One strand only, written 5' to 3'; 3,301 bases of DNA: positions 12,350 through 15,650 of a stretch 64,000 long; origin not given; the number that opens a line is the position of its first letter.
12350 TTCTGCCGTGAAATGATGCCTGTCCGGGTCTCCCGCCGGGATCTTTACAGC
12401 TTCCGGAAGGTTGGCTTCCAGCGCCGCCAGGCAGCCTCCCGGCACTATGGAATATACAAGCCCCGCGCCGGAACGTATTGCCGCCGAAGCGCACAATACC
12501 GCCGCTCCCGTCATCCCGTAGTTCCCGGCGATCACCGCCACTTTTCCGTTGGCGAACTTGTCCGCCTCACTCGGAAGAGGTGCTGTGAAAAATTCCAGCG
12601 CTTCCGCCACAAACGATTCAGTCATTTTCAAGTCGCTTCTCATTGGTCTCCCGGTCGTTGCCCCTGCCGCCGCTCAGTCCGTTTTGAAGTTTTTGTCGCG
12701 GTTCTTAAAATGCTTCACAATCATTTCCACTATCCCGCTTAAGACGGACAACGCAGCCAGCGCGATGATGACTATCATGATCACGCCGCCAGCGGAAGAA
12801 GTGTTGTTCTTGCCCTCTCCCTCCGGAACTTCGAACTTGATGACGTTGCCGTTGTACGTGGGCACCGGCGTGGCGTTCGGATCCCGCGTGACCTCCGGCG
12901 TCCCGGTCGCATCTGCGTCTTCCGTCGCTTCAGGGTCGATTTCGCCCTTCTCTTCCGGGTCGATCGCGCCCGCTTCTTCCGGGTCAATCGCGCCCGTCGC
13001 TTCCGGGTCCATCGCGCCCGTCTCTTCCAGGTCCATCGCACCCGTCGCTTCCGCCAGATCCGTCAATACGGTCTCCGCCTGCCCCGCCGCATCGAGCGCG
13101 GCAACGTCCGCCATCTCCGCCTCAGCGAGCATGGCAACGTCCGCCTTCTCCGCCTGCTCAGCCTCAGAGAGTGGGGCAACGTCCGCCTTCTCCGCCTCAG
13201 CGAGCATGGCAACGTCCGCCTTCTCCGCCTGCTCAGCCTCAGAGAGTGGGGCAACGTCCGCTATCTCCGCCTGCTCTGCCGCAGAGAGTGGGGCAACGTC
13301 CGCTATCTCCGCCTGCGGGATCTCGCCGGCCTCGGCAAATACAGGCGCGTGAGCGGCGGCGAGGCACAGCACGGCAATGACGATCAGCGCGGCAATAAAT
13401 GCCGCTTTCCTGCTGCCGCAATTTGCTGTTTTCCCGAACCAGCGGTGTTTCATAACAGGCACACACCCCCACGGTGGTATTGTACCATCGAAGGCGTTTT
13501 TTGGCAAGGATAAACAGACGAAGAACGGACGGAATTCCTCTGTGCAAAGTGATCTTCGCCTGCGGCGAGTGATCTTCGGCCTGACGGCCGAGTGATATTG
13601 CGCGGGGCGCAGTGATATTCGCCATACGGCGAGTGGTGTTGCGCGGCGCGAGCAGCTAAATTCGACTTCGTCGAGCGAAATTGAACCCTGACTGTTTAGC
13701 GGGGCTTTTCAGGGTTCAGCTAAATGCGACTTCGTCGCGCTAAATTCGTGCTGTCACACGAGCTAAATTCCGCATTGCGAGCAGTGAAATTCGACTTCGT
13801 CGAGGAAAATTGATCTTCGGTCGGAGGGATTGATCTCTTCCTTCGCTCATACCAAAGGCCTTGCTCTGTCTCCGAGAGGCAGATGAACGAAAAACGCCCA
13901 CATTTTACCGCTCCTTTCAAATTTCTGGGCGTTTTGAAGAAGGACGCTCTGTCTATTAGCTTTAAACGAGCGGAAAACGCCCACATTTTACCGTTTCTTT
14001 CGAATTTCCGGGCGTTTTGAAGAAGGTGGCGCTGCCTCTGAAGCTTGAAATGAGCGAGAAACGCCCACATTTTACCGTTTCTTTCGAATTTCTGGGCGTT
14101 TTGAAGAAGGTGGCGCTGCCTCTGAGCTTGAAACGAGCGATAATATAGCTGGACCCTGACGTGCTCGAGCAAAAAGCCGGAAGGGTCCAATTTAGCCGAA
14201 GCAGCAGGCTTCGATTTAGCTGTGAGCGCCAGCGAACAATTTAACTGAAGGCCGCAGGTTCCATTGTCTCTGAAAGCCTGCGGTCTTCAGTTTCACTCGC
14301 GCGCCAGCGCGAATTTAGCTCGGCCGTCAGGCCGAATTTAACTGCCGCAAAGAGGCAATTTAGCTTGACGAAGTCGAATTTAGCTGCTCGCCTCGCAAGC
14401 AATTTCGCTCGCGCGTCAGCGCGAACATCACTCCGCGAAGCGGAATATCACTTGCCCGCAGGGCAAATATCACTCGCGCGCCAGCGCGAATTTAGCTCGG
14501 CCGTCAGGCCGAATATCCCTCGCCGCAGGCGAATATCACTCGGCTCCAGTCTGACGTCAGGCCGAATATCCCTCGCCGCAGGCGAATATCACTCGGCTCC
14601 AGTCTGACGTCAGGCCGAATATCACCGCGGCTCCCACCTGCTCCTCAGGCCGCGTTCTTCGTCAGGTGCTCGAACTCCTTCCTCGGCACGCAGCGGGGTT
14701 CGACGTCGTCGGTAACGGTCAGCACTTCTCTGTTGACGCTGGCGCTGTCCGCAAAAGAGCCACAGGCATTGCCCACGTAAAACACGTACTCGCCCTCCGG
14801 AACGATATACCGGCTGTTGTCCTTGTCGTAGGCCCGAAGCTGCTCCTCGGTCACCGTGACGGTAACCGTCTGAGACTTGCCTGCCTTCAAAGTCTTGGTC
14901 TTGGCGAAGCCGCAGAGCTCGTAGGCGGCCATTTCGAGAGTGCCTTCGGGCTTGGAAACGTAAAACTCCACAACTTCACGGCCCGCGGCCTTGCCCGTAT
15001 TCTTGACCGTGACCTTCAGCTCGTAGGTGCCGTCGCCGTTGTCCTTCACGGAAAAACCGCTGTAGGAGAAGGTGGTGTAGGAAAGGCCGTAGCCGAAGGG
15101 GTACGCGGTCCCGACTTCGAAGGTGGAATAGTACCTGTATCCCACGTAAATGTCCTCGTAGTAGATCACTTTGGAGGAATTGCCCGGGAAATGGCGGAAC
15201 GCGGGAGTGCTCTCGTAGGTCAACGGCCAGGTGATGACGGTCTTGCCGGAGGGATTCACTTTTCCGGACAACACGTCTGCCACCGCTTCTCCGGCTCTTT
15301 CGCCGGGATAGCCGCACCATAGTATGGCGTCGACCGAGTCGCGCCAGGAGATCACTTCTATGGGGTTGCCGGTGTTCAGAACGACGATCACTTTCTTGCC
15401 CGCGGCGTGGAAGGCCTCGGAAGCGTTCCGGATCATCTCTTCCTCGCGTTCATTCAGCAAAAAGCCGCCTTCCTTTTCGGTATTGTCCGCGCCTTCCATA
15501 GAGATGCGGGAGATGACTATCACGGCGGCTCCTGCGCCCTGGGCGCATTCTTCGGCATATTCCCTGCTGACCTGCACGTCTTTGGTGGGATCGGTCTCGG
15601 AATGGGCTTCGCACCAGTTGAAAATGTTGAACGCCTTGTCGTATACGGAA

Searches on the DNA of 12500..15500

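Call 96: search_rna_families(source=window, start=12500, end=15500, threshold=evalue, max_evalue=0.1, show_alignments=1)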
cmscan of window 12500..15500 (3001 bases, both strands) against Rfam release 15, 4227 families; matches with E-value up to 0.1: 5.
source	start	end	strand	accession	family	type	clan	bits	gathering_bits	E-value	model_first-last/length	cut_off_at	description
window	14397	14475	-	RF01706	Gut-1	Gene; sRNA;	-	66.1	50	2.7e-12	1-77/77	no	Gut-1 RNA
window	13610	13686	+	RF01706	Gut-1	Gene; sRNA;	-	41.1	50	5.8e-06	1-77/77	no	Gut-1 RNA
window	14528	14627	-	RF01706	Gut-1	Gene; sRNA;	-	40.4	50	8.8e-06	1-77/77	no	Gut-1 RNA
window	14234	14344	-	RF01706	Gut-1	Gene; sRNA;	-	36.2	50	0.0001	1-77/77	no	Gut-1 RNA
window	13737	13815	+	RF01706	Gut-1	Gene; sRNA;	-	29.8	50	0.0043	1-77/77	no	Gut-1 RNA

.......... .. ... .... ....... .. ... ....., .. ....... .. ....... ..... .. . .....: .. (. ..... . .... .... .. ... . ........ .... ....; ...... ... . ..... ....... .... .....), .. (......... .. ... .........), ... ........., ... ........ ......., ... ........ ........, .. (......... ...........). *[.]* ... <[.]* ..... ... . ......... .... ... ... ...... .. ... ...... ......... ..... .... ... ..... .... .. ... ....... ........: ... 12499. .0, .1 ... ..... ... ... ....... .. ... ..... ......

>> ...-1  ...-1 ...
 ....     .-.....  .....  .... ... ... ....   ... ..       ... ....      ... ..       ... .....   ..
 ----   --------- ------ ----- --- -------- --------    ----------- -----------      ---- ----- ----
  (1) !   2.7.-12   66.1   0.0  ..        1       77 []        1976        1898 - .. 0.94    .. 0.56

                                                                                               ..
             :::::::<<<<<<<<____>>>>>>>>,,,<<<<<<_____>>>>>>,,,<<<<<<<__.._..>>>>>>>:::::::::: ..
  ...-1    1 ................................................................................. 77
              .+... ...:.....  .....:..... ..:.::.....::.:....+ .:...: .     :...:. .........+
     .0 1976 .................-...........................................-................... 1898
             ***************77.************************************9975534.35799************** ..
